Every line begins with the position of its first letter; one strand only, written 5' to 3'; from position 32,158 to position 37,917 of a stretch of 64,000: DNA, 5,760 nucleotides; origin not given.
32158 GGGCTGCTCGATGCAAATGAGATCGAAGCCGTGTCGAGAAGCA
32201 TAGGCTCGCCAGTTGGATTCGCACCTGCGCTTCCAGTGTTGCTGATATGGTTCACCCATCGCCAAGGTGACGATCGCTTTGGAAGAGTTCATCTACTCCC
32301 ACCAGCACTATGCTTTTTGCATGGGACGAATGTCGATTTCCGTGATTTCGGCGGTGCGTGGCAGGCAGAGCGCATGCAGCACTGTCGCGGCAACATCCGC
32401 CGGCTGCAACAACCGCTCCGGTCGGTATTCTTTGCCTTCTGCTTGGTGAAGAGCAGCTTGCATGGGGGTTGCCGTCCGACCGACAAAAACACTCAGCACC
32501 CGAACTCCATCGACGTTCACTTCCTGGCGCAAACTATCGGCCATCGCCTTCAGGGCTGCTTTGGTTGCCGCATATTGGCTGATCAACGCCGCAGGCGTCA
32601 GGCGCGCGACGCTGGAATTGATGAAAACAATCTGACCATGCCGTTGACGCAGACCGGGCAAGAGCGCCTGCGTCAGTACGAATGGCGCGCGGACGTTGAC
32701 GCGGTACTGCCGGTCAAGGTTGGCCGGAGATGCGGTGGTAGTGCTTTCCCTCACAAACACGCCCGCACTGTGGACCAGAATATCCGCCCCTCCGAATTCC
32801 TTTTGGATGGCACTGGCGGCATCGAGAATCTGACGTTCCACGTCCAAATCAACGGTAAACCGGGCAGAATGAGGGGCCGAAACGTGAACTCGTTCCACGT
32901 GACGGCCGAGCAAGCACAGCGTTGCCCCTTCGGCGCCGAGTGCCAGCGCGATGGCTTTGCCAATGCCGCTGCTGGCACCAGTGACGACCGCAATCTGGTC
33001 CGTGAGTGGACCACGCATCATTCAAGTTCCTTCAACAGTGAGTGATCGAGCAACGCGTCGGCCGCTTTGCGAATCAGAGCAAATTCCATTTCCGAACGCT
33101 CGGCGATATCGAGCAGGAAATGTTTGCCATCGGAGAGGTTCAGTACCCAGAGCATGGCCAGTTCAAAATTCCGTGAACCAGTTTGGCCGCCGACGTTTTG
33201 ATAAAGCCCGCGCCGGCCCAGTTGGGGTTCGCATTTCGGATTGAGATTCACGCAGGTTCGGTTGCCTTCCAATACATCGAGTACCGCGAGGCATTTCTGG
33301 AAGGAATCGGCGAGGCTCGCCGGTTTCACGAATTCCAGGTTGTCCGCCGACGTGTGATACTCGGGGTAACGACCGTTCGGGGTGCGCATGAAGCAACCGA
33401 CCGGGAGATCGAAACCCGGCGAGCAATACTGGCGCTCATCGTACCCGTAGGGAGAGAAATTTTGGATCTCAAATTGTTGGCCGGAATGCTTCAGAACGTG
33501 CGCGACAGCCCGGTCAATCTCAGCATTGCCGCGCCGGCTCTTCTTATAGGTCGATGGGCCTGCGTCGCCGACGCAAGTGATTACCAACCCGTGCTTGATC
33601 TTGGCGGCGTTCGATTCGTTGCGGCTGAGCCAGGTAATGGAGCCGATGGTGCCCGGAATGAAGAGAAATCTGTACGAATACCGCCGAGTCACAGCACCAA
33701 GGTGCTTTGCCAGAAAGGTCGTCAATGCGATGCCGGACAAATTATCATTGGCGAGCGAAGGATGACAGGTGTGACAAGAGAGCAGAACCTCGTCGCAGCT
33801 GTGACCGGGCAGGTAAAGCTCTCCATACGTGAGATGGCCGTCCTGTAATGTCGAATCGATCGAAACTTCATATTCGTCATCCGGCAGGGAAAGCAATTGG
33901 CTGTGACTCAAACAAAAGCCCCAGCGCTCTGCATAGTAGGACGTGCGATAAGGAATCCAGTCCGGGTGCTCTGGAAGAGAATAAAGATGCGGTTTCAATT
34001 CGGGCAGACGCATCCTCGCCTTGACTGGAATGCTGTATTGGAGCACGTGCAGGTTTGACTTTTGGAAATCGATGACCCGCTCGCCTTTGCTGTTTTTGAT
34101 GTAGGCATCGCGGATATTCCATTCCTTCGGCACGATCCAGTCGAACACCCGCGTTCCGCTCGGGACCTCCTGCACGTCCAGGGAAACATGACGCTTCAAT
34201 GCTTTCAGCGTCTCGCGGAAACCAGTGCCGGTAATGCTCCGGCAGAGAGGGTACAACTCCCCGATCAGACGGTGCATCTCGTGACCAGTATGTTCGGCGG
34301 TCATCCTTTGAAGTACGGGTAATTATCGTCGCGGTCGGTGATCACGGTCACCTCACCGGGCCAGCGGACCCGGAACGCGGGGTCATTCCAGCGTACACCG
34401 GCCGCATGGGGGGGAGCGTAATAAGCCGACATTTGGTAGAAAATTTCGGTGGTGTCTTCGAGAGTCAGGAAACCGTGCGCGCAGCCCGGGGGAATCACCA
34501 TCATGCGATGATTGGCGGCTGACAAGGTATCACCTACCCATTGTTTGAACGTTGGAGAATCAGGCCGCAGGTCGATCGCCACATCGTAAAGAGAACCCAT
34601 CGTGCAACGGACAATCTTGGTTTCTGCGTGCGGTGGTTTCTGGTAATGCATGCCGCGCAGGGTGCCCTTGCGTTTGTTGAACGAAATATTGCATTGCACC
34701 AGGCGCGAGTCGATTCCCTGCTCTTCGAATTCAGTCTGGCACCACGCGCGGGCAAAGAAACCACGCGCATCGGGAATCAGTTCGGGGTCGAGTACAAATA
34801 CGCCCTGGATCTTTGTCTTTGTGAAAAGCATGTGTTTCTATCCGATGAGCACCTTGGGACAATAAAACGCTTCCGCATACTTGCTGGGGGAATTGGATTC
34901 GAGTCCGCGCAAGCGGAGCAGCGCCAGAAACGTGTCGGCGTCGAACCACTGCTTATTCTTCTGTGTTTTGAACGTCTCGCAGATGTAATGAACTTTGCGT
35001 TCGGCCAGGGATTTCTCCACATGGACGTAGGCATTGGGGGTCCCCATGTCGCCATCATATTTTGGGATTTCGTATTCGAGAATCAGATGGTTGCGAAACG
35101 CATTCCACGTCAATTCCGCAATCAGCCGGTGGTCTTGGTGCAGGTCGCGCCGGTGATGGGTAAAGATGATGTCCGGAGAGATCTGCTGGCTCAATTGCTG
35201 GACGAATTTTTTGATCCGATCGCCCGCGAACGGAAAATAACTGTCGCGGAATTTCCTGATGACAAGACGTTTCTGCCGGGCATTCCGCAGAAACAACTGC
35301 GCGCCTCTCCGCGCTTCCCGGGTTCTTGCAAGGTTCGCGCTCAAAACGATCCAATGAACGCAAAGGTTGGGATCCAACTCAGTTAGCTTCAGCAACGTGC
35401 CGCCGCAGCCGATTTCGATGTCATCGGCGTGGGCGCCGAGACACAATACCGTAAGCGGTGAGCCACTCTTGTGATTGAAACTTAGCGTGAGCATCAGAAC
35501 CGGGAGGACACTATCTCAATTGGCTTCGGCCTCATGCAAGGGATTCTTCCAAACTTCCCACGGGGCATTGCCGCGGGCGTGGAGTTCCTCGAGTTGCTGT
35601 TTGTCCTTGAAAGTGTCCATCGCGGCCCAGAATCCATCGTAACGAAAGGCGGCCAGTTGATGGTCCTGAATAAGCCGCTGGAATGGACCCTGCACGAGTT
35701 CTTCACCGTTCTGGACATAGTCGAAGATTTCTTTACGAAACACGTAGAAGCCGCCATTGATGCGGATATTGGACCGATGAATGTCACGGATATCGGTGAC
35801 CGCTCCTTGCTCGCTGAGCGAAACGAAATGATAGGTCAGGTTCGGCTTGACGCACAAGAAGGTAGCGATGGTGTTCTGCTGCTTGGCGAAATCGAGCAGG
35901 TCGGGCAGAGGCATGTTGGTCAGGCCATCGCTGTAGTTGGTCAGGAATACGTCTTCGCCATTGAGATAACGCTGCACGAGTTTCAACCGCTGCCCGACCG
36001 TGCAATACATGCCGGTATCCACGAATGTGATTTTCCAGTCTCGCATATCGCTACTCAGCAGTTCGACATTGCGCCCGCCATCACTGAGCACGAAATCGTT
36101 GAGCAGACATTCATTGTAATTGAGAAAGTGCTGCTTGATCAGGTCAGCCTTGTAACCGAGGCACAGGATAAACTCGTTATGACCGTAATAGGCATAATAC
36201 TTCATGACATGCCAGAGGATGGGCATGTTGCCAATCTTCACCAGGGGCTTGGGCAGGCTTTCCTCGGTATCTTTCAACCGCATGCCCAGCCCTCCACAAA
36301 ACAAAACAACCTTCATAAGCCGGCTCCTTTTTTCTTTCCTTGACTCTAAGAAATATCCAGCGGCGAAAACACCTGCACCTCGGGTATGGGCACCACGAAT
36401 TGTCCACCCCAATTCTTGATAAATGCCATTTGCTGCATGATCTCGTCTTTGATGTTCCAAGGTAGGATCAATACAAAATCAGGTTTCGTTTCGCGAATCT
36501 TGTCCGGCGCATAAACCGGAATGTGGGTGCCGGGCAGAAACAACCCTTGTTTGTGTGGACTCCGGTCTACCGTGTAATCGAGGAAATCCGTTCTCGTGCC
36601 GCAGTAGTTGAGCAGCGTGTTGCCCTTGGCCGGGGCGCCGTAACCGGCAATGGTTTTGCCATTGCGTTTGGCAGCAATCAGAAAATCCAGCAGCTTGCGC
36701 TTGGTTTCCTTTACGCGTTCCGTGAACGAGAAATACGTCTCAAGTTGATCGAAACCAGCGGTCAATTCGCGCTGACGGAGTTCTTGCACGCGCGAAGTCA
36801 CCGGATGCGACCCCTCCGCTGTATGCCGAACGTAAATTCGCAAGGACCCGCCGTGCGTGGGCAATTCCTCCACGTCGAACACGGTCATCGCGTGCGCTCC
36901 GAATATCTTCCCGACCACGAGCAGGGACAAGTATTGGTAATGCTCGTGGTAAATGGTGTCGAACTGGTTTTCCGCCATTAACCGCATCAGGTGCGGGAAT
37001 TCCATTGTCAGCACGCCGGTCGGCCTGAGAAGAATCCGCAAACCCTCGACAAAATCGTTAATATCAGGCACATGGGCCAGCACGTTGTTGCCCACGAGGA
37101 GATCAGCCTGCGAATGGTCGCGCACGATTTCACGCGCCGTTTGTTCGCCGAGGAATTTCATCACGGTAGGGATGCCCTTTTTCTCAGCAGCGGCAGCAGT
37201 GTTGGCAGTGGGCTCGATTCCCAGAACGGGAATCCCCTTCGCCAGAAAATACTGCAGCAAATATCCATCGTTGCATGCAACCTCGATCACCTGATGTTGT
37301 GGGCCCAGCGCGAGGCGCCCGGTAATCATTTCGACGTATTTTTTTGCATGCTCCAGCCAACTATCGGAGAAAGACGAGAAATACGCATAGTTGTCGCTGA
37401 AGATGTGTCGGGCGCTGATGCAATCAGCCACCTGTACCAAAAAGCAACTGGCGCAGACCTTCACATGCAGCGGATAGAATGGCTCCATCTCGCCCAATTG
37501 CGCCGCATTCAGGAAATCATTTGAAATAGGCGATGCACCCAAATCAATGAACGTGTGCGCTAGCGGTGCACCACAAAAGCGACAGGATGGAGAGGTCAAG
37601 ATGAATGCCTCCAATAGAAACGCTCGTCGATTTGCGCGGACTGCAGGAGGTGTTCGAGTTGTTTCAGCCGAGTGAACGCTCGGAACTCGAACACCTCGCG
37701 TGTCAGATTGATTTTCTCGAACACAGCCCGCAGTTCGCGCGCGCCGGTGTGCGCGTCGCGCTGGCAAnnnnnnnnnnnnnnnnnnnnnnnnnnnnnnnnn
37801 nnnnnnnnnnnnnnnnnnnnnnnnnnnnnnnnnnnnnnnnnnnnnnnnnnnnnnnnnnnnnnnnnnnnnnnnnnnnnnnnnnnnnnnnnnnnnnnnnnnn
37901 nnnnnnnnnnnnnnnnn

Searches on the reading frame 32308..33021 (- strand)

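Call 39: search_protein_families(library=pfam, proteins=[window:32308-33021:-], max_evalue=0.0001)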
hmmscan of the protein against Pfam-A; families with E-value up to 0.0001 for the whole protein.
window:32308-33021:- (237 aa): 4 families
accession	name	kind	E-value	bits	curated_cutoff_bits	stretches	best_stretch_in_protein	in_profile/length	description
PF00106.31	adh_short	-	2.1e-39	135.5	26.6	1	9-194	1-193/195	short chain dehydrogenase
PF13561.12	adh_short_C2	-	4.9e-29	102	27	1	15-216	1-215/236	Enoyl-(Acyl carrier protein) reductase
PF08659.16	KR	-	2.9e-08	34.3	22.6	1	12-167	4-166/180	KR domain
PF01370.27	Epimerase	-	8.2e-06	25.8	20.9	1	12-173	2-165/240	NAD dependent epimerase/dehydratase family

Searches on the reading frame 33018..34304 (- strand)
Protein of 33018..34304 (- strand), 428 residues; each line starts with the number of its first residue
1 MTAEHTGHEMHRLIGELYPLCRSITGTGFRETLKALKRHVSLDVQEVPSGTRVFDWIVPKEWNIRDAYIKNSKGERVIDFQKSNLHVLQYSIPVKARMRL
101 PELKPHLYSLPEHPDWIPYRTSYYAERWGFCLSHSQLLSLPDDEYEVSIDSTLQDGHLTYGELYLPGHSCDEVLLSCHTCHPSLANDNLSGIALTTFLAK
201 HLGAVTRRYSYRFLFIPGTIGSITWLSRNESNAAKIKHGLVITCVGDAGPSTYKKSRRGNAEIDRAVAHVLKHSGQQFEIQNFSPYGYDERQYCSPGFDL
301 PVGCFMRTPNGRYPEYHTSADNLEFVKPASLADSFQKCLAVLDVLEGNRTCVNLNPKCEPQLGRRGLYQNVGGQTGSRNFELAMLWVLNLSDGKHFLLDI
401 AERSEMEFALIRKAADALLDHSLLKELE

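Call 39: search_protein_families(library=pfam, proteins=[window:33018-34304:-], max_evalue=0.0001)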
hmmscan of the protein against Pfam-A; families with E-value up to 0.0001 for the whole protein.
window:33018-34304:- (428 aa): 4 families
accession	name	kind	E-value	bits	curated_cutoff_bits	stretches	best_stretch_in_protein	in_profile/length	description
PF16254.10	DUF4910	-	1.1e-117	391.6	26.6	1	11-348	1-247/247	Domain of unknown function (DUF4910)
PF09940.16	DUF2172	-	1.7e-41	140.9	27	1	61-152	1-92/92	Domain of unknown function (DUF2172)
PF16221.11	HTH_47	-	4.6e-28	97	27.1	1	349-425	1-77/78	winged helix-turn-helix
PF04389.22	Peptidase_M28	-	3.6e-05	24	21.3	1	171-340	13-191/193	Peptidase family M28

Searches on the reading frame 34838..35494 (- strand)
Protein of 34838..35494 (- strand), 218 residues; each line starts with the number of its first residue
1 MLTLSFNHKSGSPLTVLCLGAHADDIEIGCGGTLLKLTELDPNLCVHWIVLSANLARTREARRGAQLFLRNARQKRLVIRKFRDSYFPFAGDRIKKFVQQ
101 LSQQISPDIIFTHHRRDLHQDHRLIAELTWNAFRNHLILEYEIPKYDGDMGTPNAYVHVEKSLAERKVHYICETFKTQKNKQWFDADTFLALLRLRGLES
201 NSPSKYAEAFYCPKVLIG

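Call 39: search_protein_families(library=pfam, proteins=[window:34838-35494:-], max_evalue=0.0001)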
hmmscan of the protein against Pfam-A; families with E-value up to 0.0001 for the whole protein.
window:34838-35494:- (218 aa): 1 family
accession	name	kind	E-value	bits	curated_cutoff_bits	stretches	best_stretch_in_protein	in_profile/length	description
PF02585.22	PIG-L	-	1.2e-15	58.6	28.2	1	17-132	1-128/129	GlcNAc-PI de-N-acetylase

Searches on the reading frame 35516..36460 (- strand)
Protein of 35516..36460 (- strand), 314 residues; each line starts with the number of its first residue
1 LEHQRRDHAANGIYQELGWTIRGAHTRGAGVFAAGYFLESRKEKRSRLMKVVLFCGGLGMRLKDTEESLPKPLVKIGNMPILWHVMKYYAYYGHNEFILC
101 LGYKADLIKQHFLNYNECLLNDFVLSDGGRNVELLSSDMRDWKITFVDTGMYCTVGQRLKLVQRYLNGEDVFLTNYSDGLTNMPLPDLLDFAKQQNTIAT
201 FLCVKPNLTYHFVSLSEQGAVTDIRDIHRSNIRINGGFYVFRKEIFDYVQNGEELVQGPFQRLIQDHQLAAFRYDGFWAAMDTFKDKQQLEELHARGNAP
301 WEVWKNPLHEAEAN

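Call 39: search_protein_families(library=pfam, proteins=[window:35516-36460:-], max_evalue=0.0001)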
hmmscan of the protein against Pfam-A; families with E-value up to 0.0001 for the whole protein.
window:35516-36460:- (314 aa): 1 family
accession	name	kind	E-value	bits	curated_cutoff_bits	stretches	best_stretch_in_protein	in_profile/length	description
PF00483.29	NTP_transferase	-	3.6e-08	33.7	21.2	1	51-270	2-216/245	Nucleotidyl transferase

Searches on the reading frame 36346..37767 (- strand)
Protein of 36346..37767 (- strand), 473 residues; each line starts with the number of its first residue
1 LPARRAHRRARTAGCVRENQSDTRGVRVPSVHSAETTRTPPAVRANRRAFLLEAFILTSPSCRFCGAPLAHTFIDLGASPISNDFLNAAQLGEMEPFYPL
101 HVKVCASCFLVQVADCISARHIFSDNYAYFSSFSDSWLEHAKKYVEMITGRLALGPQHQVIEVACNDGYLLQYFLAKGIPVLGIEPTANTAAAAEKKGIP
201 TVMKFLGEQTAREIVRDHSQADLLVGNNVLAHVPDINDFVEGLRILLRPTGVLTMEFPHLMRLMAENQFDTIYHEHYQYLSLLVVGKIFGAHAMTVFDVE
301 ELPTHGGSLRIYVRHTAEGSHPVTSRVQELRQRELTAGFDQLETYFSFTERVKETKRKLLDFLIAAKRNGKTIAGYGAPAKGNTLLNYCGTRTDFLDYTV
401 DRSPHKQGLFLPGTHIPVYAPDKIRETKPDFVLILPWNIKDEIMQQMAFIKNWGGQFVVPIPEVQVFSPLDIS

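Call 39: search_protein_families(library=pfam, proteins=[window:36346-37767:-], max_evalue=0.0001)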
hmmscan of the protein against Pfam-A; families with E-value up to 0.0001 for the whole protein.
window:36346-37767:- (473 aa): 5 families
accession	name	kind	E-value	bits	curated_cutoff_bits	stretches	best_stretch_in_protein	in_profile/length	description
PF08484.17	Methyltransf_14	-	4.6e-69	231.7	23.5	1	303-462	1-160/160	C-methyltransferase C-terminal domain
PF08421.16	Methyltransf_13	-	6.8e-23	81.1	31.3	1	62-123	1-62/62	Putative zinc binding domain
PF08242.18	Methyltransf_12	-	1.3e-09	39.1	30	1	161-253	1-98/98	Methyltransferase domain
PF13489.12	Methyltransf_23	-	7.5e-09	36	27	1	151-282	15-147/164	Methyltransferase domain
PF08241.18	Methyltransf_11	-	1.7e-06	29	21.2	1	162-253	2-93/95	Methyltransferase domain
